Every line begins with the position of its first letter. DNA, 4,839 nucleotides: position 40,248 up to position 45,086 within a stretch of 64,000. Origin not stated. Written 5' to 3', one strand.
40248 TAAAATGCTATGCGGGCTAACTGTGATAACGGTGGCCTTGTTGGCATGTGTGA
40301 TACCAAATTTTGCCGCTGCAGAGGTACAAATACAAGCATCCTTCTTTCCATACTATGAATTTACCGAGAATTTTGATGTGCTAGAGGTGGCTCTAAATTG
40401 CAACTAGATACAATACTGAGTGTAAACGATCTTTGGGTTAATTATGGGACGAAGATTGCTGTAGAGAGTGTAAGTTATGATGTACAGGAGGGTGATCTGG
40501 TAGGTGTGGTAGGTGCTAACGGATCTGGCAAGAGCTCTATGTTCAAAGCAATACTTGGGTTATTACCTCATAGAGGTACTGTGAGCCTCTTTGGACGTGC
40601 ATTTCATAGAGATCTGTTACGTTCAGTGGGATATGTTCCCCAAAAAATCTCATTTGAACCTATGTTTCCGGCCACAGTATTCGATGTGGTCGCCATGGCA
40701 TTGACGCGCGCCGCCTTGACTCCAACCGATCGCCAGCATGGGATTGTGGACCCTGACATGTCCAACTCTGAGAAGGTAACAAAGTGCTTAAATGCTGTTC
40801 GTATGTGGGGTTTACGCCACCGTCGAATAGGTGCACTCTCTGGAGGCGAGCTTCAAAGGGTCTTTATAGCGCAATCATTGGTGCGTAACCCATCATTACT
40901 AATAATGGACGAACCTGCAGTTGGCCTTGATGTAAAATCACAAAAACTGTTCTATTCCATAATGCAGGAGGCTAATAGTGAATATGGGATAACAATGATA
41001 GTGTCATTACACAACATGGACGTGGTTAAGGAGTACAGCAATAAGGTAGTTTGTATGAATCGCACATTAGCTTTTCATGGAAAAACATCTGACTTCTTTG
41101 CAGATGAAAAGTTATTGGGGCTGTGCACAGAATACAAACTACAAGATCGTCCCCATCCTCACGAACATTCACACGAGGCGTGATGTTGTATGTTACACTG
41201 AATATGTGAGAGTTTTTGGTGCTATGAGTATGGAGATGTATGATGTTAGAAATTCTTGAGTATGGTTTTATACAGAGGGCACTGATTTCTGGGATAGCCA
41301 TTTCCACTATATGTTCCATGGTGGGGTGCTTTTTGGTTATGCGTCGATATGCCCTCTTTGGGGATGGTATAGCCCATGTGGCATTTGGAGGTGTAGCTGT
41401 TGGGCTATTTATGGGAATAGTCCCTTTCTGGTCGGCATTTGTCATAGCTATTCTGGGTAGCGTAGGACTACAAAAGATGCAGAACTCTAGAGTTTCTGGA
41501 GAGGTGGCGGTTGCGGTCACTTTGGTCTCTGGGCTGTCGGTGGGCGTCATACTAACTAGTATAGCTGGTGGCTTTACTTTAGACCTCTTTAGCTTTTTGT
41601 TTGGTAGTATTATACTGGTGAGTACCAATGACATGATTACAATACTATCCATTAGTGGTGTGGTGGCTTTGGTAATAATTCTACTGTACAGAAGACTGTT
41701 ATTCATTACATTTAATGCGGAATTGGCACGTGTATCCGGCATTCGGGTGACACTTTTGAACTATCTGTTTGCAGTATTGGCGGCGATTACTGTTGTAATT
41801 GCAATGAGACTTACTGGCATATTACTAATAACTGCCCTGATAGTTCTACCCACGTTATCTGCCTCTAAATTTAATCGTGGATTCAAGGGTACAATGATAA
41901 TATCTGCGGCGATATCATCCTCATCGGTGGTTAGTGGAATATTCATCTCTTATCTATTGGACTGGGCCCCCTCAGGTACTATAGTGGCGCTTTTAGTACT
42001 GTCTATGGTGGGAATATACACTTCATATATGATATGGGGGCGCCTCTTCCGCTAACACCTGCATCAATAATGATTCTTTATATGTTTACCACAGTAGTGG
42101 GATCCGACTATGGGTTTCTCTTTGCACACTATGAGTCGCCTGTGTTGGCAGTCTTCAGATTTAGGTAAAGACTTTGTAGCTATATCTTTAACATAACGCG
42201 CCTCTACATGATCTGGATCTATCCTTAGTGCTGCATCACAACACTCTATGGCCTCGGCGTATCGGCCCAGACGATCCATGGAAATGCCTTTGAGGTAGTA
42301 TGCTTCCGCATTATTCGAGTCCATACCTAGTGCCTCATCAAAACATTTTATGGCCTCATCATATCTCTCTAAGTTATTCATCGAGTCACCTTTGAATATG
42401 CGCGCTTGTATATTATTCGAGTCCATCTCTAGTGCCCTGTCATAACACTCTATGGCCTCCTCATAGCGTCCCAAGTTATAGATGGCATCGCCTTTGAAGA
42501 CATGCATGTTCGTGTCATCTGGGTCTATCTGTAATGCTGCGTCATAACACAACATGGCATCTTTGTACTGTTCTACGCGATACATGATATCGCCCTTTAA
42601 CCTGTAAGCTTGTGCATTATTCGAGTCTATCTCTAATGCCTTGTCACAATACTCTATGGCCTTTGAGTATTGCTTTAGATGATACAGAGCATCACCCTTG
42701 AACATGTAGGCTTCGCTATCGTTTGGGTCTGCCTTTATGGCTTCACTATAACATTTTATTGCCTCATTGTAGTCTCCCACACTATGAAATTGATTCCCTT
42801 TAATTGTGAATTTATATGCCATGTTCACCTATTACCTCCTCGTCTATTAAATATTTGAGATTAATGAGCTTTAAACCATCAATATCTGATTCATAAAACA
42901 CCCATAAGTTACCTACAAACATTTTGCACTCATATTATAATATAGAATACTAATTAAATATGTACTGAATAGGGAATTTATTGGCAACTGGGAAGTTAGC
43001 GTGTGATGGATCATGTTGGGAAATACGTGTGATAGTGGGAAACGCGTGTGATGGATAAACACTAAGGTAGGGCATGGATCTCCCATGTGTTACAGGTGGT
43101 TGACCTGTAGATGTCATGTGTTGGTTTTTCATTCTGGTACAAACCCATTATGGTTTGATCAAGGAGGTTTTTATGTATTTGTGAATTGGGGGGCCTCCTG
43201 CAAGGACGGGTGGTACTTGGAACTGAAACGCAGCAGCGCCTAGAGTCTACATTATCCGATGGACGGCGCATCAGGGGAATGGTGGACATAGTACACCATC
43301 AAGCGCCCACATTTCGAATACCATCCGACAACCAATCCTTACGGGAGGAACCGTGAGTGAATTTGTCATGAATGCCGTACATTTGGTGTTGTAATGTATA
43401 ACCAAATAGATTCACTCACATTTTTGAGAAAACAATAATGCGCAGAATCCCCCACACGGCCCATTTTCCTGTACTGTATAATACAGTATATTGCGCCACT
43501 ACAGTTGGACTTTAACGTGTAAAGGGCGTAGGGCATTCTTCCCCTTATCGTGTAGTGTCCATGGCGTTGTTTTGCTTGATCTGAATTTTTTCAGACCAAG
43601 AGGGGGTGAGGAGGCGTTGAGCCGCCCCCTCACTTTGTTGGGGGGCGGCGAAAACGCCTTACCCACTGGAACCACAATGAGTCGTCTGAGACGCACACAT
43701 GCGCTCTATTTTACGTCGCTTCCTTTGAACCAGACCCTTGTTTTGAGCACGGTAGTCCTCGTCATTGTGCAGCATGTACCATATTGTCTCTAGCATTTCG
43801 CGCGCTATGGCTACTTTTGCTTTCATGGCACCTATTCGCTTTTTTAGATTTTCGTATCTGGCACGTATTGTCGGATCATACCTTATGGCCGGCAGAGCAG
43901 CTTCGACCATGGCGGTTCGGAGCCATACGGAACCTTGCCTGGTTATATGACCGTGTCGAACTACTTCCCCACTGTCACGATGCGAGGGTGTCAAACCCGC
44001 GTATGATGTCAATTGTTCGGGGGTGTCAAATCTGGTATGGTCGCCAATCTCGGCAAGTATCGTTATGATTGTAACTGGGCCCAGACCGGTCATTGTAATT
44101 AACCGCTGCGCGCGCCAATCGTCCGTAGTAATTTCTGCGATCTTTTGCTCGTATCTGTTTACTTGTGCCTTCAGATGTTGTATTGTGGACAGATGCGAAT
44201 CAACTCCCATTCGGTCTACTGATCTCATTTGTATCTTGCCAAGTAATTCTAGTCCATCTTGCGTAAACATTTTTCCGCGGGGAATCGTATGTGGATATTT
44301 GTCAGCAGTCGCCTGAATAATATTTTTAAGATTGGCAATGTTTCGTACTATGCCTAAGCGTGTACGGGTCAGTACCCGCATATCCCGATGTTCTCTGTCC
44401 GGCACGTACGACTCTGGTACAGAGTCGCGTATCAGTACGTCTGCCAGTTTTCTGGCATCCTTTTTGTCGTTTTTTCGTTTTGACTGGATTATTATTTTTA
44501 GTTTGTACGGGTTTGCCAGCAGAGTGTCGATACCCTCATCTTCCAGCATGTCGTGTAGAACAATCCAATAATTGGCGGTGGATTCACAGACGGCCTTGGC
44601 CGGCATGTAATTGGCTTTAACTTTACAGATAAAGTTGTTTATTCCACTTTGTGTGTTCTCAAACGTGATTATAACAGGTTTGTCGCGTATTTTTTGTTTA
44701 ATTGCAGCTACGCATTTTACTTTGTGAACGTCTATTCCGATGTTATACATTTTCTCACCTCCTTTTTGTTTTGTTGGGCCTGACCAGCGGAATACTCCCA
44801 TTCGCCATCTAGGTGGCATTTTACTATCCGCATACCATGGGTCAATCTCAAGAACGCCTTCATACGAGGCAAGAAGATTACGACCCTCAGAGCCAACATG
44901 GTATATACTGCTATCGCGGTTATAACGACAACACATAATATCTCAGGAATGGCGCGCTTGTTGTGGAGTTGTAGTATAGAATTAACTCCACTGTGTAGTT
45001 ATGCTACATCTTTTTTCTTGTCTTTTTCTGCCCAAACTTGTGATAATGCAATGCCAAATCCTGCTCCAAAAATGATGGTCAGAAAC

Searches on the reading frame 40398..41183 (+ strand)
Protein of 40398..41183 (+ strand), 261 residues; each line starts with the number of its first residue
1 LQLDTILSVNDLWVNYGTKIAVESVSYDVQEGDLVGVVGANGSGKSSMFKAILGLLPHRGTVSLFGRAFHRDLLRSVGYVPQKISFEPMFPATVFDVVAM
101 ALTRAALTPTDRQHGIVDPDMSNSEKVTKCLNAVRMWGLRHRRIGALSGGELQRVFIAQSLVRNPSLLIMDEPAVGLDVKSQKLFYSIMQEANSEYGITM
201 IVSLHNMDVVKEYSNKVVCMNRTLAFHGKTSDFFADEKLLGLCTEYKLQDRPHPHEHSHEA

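Call 53: search_protein_families(library=pfam, proteins=[window:40398-41183:+], max_evalue=0.0001)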
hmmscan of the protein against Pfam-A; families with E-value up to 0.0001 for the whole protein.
window:40398-41183:+ (261 aa): 3 families
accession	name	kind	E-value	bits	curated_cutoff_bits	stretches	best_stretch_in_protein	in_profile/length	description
PF00005.33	ABC_tran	-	1.1e-26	94.5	25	1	23-174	2-136/137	ABC transporter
PF13304.12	AAA_21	-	7.2e-10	39.9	27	0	35-97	2-83/304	AAA domain, putative AbiEii toxin, Type IV TA system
PF02463.25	SMC_N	-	6.8e-08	32.6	40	1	34-214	26-206/220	RecF/RecN/SMC N terminal domain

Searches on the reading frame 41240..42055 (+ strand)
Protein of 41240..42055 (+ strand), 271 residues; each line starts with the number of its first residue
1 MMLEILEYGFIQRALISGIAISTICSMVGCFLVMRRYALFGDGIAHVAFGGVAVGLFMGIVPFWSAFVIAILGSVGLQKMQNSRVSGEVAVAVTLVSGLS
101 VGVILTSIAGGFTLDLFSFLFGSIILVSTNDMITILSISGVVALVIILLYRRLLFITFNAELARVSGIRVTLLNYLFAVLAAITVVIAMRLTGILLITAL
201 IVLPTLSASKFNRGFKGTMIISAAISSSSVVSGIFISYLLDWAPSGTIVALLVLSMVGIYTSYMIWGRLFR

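Call 53: search_protein_families(library=pfam, proteins=[window:41240-42055:+], max_evalue=0.0001)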
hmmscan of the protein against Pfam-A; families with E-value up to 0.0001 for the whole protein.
window:41240-42055:+ (271 aa): 1 family
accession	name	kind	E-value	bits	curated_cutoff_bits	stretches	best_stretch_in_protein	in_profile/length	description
PF00950.22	ABC-3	-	5.6e-61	206.7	20.1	1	8-257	2-252/258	ABC 3 transport family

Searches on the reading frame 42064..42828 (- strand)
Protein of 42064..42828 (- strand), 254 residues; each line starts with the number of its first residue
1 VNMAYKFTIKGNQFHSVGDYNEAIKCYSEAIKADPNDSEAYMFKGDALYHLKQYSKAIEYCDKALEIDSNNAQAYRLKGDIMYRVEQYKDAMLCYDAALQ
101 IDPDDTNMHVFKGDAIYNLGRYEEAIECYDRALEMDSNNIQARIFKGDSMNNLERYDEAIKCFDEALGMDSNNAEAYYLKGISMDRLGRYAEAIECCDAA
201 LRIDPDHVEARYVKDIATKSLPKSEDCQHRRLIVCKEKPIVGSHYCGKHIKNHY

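Call 53: search_protein_families(library=pfam, proteins=[window:42064-42828:-], max_evalue=0.0001)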
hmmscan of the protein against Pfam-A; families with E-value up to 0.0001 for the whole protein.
window:42064-42828:- (254 aa): 32 families (the best 25 are shown)
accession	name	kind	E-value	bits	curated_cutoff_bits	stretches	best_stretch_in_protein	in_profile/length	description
PF00515.34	TPR_1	-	1.3e-46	155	27.8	4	39-71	2-34/34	Tetratricopeptide repeat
PF07719.23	TPR_2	-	4.2e-46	151.7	27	4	174-207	1-34/34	Tetratricopeptide repeat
PF13414.12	TPR_11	-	6.2e-43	144.7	26.8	4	11-41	1-31/42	TPR repeat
PF13432.12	TPR_16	-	1.4e-36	124.9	32.7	3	18-72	11-65/65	Tetratricopeptide repeat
PF13181.12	TPR_8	-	8.4e-36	119.5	25.7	3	39-71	2-34/34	Tetratricopeptide repeat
PF13428.12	TPR_14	-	1.5e-29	99.8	23.5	0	175-212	2-39/44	Tetratricopeptide repeat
PF14559.12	TPR_19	-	5.4e-29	100.7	25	3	18-80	5-67/68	Tetratricopeptide repeat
PF12895.13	ANAPC3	-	1.1e-25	90.1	27.2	3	86-165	3-81/82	Anaphase-promoting complex, cyclosome, subunit 3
PF13431.12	TPR_17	-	1.9e-24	84.2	24.4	0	162-195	1-34/34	Tetratricopeptide repeat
PF13424.12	TPR_12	-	1.7e-22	79.8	30.1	2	40-102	5-75/77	Tetratricopeptide repeat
PF14853.12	Fis1_TPR_C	-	2.9e-22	79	25.3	1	48-79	11-42/53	Fis1 C-terminal tetratricopeptide repeat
PF13371.12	TPR_9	-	7.1e-20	71.2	35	2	81-143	4-66/73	Tetratricopeptide repeat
PF13176.12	TPR_7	-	1.5e-17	62.6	27.9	0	118-136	11-29/36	Tetratricopeptide repeat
PF23914.1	TPR_CcmH_CycH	-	1.6e-13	51.3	42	2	98-201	42-148/158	Cytochrome c-type biogenesis protein H TPR domain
PF25062.1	ARM_TT21_N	-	4.1e-13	50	40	2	22-101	80-165/222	Tetratricopeptide repeat protein 21 N-terminal ARM repeat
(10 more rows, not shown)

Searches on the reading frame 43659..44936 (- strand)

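Call 53: search_protein_families(library=pfam, proteins=[window:43659-44936:-], max_evalue=0.0001)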
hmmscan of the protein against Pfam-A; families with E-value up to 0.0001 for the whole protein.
window:43659-44936:- (425 aa): 2 families
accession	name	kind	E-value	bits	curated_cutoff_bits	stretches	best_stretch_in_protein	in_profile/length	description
PF02371.22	Transposase_20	-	1.1e-25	90.2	21.3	1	277-362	2-87/87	Transposase IS116/IS110/IS902 family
PF01548.23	DEDD_Tnp_IS110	-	3.4e-23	82.6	29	1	66-213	1-152/155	Transposase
